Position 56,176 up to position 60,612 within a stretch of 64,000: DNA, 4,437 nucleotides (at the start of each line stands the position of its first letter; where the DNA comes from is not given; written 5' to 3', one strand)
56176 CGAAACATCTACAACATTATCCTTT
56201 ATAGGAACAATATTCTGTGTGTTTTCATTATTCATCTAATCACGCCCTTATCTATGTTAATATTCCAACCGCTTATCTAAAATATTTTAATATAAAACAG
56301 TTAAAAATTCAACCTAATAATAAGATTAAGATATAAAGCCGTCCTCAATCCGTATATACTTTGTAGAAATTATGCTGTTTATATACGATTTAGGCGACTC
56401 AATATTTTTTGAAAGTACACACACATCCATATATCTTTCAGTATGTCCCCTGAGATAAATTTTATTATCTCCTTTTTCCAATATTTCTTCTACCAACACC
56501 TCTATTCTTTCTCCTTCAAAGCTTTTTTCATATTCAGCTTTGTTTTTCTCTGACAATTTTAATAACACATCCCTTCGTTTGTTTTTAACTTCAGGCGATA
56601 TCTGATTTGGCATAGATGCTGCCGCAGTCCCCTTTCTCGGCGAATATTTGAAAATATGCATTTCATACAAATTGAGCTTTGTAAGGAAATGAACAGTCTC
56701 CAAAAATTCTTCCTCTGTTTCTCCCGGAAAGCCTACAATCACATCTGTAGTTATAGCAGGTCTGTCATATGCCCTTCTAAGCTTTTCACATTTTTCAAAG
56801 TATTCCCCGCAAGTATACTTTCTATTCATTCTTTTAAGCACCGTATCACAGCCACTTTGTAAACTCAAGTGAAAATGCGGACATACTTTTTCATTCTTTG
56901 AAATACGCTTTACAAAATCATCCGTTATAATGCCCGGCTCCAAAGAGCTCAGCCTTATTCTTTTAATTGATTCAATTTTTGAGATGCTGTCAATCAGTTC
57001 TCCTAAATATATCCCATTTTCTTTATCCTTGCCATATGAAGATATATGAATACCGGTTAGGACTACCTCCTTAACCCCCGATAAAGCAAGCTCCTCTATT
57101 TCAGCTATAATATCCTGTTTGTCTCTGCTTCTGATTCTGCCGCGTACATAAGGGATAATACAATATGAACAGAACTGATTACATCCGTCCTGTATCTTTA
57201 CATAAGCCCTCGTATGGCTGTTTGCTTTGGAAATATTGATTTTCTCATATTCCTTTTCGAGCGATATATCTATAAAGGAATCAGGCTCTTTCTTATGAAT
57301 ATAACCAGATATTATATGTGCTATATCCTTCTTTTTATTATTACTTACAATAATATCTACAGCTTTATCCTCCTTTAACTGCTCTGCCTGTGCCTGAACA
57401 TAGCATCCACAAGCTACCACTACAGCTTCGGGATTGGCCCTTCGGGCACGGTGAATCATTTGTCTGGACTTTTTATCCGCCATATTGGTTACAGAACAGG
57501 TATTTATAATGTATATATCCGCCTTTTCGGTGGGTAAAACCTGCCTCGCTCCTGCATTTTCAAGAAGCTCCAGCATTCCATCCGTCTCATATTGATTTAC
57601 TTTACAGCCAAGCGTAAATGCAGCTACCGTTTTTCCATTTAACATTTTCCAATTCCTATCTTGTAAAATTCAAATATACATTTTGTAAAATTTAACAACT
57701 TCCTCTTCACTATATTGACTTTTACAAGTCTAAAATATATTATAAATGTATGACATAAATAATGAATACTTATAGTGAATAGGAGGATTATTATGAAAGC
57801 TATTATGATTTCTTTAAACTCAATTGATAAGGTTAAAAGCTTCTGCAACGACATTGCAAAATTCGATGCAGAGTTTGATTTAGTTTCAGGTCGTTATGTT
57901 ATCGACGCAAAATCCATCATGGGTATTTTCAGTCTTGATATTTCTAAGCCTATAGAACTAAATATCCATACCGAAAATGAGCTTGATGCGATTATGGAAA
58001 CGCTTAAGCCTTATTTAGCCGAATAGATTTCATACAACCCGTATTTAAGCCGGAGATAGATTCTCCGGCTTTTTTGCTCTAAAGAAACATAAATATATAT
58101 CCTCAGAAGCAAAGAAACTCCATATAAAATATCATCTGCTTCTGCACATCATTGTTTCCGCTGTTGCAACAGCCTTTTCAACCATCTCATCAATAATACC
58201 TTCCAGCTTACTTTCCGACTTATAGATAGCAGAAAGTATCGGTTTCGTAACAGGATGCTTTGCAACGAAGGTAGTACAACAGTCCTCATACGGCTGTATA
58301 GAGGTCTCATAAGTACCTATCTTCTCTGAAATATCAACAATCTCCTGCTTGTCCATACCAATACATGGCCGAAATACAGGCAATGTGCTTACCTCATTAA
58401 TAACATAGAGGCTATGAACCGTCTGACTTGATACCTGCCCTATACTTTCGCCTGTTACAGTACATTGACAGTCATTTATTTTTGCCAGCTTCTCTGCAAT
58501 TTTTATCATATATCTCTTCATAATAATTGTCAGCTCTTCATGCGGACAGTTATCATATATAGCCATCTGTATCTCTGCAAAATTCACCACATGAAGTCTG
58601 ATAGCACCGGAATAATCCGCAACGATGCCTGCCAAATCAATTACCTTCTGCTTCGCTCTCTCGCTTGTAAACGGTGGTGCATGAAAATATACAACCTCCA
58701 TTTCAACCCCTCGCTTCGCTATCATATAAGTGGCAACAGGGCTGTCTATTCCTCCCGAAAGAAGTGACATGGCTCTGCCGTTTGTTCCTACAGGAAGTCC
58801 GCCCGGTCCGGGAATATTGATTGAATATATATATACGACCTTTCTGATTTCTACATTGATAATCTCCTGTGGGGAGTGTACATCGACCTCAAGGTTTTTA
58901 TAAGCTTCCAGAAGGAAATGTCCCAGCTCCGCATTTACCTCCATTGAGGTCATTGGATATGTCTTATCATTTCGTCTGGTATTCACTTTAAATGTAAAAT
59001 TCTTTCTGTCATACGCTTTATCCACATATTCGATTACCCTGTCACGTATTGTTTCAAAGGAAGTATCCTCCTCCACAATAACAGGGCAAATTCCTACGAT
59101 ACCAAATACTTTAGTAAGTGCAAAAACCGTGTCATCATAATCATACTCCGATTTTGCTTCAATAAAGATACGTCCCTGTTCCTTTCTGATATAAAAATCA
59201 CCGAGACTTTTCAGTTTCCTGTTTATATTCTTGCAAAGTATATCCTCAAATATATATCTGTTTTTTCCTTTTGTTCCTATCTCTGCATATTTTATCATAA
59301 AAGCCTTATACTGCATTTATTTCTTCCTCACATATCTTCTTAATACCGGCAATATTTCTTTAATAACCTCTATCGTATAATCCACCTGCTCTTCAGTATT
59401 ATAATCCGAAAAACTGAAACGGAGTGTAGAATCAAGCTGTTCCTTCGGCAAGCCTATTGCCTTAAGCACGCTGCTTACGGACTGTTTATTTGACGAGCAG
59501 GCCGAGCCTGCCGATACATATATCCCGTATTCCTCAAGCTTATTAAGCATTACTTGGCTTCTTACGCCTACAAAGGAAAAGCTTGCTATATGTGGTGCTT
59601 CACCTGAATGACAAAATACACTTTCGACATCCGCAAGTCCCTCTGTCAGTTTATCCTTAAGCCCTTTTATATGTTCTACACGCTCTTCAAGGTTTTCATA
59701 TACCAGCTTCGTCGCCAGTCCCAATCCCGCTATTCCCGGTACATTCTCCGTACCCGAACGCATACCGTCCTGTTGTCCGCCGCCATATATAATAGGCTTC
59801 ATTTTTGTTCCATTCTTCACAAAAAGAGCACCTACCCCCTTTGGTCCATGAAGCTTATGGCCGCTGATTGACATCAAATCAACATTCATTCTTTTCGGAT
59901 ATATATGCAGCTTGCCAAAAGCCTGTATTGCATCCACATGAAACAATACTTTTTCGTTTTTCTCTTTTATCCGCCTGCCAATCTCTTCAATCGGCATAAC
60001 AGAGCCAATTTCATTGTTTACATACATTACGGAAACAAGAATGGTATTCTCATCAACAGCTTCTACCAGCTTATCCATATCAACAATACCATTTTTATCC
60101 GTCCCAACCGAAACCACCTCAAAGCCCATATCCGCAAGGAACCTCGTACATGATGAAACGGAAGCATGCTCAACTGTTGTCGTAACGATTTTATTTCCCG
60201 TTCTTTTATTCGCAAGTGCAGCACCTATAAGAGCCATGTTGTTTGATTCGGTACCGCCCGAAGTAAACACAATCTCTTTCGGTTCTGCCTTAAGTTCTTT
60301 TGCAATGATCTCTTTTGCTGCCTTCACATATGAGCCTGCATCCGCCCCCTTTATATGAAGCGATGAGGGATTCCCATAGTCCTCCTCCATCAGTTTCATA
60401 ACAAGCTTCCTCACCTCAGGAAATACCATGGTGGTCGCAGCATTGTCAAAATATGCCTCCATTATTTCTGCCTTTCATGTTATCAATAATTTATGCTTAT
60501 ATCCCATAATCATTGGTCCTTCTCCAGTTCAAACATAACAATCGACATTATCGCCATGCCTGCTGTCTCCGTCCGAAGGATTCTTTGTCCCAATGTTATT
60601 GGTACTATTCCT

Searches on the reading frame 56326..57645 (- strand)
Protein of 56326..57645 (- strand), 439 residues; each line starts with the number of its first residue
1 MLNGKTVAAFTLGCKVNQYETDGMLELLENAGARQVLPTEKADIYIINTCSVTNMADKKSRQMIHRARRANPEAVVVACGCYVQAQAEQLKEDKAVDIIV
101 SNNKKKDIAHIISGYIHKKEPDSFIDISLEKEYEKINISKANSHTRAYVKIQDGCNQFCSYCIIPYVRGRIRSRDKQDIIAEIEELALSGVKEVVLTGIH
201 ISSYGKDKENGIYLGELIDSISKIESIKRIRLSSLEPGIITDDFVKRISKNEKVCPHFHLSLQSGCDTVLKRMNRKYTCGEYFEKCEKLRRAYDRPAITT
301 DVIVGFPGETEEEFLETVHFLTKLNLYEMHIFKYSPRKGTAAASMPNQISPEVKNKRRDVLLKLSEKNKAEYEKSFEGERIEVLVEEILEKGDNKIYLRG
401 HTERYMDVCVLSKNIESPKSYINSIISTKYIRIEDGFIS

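Call 73: search_protein_families(library=pfam, proteins=[window:56326-57645:-], max_evalue=0.00001)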
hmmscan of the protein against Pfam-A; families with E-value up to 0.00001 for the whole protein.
window:56326-57645:- (439 aa): 2 families
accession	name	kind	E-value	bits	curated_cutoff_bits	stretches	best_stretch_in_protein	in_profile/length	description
PF04055.27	Radical_SAM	-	4e-29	102.4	29.5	1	150-321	2-166/166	Radical SAM superfamily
PF00919.26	UPF0004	-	1.5e-26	92.7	27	1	7-100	2-97/98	Uncharacterized protein family UPF0004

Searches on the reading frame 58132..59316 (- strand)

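Call 73: search_protein_families(library=pfam, proteins=[window:58132-59316:-], max_evalue=0.00001)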
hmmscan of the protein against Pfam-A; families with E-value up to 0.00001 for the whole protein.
window:58132-59316:- (394 aa): 3 families
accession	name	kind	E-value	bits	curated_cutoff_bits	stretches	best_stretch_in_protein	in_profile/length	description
PF02568.20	ThiI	-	1.3e-67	227.7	20.5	1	177-371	1-195/197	Thiamine biosynthesis protein (ThiI)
PF22025.1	ThiI_fer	-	3.1e-24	85.7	25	1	6-77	2-72/72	ThiI ferredoxin-like domain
PF02926.22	THUMP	-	1.1e-16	61.4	20.6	1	85-164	2-82/84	THUMP domain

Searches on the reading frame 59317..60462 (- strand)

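Call 73: search_protein_families(library=pfam, proteins=[window:59317-60462:-], max_evalue=0.00001)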
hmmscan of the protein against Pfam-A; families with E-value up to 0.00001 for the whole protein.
window:59317-60462:- (381 aa): 2 families
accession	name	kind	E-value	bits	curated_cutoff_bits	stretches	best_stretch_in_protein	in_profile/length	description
PF00266.25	Aminotran_5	-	3.6e-79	266.9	21.5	1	4-362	2-370/371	Aminotransferase class-V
PF00155.27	Aminotran_1_2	-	5.8e-11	42.6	19.7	1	54-164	52-171/361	Aminotransferase class I and II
